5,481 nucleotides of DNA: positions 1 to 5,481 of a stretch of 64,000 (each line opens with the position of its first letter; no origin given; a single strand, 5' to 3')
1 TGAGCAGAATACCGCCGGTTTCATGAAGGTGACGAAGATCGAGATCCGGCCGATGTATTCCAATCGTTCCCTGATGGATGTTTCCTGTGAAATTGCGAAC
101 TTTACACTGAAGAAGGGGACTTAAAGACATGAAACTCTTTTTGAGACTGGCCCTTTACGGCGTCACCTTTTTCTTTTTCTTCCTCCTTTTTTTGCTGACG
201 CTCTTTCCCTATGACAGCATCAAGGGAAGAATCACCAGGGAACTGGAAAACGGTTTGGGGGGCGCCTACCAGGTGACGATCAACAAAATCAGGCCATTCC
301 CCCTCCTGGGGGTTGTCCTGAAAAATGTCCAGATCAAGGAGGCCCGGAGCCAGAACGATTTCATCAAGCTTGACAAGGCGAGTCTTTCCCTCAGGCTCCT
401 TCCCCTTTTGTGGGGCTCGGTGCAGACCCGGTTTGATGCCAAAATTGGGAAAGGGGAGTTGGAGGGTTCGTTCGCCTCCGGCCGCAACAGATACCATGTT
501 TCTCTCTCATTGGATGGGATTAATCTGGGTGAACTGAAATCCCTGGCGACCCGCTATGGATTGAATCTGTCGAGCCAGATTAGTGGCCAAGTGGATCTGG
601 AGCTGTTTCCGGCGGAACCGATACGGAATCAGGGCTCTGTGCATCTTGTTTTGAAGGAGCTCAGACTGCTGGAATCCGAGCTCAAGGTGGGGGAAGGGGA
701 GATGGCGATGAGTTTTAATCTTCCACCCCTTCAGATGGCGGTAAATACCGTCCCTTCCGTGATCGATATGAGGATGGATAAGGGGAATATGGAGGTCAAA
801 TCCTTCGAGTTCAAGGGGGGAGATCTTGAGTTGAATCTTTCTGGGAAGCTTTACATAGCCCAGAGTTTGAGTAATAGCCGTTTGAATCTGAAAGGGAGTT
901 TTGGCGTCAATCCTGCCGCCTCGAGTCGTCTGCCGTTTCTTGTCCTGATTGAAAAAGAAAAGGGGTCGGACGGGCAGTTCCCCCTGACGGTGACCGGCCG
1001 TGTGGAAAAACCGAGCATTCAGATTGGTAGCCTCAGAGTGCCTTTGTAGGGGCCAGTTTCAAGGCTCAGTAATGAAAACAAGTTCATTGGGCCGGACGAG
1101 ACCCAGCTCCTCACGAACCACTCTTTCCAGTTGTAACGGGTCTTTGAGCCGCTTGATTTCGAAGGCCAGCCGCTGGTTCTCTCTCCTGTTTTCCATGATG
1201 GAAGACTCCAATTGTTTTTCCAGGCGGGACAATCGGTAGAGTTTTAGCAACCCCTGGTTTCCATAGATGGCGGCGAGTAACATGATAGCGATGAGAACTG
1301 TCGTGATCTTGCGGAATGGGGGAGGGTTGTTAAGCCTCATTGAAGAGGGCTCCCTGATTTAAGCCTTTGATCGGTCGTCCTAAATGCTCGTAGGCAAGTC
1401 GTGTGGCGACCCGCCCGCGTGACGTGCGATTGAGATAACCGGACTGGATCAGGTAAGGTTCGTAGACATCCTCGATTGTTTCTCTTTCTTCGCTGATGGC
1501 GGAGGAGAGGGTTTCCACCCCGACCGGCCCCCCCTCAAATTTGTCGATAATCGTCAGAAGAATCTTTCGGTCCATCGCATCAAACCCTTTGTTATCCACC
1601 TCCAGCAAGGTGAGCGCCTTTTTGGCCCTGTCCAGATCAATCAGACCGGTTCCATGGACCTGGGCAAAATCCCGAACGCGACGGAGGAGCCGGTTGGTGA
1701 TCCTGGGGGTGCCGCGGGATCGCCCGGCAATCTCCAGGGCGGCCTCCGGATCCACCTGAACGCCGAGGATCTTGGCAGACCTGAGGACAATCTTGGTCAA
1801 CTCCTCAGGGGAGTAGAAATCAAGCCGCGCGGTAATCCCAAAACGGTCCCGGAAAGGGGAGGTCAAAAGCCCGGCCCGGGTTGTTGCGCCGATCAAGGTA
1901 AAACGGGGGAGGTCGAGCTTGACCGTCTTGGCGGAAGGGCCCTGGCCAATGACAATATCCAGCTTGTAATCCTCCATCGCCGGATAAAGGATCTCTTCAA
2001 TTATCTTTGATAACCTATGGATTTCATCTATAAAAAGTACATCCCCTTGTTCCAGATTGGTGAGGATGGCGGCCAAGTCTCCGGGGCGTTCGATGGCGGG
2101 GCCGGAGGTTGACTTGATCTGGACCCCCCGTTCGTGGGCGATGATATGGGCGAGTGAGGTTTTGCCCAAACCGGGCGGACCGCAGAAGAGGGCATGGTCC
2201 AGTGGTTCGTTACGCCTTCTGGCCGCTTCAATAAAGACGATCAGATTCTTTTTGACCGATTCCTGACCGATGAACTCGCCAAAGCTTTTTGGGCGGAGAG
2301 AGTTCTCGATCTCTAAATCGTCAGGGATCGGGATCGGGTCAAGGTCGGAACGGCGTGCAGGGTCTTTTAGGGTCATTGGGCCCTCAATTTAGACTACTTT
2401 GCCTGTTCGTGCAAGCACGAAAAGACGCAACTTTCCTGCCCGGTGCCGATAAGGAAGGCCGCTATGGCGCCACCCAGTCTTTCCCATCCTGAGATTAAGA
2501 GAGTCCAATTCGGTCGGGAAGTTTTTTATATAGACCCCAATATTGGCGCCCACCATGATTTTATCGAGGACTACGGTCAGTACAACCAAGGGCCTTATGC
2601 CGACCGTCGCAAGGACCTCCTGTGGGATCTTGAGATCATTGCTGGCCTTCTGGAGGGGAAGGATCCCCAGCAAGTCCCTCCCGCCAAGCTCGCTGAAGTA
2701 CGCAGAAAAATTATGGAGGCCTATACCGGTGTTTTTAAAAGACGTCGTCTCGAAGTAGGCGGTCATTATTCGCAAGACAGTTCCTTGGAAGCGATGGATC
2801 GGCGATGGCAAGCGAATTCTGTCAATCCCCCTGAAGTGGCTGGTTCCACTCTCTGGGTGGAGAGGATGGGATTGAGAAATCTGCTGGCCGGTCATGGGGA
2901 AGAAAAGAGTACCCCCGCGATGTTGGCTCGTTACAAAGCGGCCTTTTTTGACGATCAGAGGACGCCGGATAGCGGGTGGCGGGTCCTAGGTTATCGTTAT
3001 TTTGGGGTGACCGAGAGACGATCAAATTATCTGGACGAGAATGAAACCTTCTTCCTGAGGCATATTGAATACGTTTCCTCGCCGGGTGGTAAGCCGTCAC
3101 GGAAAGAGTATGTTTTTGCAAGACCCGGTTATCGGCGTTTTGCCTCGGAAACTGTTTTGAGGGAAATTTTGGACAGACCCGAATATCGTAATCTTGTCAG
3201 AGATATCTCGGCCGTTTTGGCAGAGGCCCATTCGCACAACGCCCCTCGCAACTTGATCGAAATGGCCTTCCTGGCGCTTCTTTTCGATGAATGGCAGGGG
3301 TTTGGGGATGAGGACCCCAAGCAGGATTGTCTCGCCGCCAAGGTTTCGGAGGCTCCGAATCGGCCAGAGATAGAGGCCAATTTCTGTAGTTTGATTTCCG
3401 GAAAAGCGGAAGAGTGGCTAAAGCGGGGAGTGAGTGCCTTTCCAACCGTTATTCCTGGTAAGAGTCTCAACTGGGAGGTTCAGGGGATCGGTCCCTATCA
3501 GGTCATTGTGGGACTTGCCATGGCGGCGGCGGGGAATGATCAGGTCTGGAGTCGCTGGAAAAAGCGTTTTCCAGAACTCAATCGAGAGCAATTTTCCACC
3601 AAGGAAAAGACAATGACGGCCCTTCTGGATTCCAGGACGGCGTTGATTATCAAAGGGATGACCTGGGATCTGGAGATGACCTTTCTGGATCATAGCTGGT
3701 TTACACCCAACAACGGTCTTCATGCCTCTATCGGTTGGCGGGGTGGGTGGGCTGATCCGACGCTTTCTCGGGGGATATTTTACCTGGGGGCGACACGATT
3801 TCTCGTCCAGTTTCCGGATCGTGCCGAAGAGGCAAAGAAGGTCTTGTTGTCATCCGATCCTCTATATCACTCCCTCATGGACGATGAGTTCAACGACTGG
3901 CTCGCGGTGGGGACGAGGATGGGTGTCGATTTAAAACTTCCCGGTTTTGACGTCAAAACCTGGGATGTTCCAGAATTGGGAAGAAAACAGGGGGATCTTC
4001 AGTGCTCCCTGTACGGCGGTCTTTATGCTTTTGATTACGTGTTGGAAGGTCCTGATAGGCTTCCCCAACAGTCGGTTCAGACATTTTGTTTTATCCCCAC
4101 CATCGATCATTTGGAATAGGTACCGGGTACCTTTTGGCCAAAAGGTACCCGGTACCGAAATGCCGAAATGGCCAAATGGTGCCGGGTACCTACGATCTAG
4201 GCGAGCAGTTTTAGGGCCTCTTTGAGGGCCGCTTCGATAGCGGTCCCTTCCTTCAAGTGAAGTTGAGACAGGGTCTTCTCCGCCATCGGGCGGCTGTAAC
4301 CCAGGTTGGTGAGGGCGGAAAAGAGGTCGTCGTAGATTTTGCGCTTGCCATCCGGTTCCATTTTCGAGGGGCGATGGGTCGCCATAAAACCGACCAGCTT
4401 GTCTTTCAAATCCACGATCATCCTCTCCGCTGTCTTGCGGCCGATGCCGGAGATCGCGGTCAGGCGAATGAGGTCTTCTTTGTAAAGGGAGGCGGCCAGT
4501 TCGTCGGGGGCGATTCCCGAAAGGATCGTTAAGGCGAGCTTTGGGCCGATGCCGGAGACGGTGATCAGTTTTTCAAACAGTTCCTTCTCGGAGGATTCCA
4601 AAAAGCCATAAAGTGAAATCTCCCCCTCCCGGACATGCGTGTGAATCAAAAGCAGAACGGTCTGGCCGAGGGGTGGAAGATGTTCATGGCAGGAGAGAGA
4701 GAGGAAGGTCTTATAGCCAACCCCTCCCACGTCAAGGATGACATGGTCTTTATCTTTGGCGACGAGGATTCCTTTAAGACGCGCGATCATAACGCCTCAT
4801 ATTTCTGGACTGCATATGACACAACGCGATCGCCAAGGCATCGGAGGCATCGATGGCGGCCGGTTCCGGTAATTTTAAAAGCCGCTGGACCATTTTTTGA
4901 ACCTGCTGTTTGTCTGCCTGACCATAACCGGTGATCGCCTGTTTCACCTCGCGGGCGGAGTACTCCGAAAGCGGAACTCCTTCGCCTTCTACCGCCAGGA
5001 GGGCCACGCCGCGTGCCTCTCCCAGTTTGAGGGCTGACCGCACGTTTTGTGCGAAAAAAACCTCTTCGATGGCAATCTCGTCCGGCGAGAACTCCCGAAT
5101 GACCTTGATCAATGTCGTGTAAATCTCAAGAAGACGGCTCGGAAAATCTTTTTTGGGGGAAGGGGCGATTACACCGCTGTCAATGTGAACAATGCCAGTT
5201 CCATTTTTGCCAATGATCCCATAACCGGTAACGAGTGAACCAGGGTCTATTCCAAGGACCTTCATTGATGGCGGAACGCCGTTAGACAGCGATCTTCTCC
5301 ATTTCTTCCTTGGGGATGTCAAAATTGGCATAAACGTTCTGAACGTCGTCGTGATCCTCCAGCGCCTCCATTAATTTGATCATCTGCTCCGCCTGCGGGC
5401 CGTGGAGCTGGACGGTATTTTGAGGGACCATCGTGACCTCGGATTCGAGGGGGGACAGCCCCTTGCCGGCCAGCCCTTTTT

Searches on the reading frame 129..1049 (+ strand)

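Call 26: search_protein_families(library=pfam, proteins=[window:129-1049:+], max_evalue=0.001)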
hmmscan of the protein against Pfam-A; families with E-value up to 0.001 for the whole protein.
window:129-1049:+ (306 aa): 1 family
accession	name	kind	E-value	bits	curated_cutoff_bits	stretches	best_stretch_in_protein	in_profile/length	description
PF05170.20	AsmA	-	1.3e-06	28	29.8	1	1-99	1-104/607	AsmA family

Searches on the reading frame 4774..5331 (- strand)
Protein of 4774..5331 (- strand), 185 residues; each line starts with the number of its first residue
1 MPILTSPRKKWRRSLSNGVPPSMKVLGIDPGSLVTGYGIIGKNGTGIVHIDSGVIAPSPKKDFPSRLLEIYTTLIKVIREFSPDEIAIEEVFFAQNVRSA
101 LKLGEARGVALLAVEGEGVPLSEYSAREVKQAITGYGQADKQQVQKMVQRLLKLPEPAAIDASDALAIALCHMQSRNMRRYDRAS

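Call 26: search_protein_families(library=pfam, proteins=[window:4774-5331:-], max_evalue=0.001)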
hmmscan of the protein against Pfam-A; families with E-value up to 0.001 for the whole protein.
window:4774-5331:- (185 aa): 1 family
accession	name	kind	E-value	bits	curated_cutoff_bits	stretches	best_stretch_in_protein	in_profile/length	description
PF02075.23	RuvC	-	4.4e-52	176.4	22.2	1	25-172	1-148/148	Crossover junction endodeoxyribonuclease RuvC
